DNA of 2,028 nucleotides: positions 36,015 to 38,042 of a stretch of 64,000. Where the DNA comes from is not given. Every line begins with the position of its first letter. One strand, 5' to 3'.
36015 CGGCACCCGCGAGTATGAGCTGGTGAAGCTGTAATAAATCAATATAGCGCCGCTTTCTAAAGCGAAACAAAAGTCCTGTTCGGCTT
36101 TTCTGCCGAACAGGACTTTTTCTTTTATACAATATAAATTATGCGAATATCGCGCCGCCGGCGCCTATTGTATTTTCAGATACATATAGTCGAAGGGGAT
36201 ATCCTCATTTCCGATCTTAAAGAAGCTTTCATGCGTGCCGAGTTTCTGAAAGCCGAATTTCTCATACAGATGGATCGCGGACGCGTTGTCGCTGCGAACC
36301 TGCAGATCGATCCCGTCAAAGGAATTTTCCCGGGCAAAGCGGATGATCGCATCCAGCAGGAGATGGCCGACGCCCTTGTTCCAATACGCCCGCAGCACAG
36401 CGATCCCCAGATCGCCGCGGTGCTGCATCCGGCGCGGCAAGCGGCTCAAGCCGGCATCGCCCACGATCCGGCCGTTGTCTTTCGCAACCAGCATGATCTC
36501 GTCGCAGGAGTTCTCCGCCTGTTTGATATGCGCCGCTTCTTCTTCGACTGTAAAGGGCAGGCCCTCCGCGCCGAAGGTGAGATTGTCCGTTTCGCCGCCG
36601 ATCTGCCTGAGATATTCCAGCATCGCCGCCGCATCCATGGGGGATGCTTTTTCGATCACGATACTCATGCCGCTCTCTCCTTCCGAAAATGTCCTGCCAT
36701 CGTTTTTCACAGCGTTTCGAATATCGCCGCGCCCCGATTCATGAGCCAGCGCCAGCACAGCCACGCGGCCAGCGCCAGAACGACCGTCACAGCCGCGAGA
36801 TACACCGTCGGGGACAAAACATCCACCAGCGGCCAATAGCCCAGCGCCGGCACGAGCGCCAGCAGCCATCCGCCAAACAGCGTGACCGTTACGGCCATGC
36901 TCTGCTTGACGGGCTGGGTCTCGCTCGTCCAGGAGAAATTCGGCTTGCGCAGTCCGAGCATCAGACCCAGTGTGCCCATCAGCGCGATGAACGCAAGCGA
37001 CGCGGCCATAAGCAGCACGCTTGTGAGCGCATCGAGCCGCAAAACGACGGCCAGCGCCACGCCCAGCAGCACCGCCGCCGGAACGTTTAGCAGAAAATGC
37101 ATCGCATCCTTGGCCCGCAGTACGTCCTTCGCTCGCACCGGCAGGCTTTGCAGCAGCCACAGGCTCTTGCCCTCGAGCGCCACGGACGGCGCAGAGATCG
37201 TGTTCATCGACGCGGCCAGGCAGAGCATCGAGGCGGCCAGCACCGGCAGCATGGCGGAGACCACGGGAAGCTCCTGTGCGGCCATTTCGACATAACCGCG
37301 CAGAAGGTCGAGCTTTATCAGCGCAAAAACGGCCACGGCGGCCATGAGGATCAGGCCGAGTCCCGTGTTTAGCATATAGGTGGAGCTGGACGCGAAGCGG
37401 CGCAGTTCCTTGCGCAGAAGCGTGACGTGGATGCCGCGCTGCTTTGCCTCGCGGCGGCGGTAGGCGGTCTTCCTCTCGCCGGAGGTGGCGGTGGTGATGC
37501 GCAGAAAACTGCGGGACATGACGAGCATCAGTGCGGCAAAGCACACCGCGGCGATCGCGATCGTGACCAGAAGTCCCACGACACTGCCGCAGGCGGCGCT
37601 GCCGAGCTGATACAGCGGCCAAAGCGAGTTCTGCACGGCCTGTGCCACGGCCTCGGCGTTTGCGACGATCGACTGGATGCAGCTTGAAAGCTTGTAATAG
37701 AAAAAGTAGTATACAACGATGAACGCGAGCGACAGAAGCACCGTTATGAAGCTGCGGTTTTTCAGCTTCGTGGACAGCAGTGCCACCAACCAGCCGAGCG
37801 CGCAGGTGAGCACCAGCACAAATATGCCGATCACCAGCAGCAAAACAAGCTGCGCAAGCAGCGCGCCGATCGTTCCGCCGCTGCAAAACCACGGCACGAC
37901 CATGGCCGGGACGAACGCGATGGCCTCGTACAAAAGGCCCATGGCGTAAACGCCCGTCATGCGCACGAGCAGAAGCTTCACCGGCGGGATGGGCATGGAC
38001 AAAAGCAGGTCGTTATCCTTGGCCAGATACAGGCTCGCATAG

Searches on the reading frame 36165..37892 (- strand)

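Call 64: search_protein_families(library=pfam, proteins=[window:36165-37892:-], max_evalue=1e-8)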
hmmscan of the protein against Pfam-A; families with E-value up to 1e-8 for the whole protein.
window:36165-37892:- (575 aa): 5 families
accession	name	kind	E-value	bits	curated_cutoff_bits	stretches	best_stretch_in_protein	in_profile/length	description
PF00583.31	Acetyltransf_1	-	8e-18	65.2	20.7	1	457-548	25-116/116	Acetyltransferase (GNAT) family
PF13508.13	Acetyltransf_7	-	4.8e-13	49.7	27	1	465-550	3-84/84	Acetyltransferase (GNAT) domain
PF13420.13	Acetyltransf_4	-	6.4e-11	43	24.3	1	440-565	25-151/155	Acetyltransferase (GNAT) domain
PF13302.13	Acetyltransf_3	-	9.8e-10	39.7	25.4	1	440-549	27-138/138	Acetyltransferase (GNAT) domain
PF13673.13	Acetyltransf_10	-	4.4e-09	36.8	23.6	1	456-554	22-113/128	Acetyltransferase (GNAT) domain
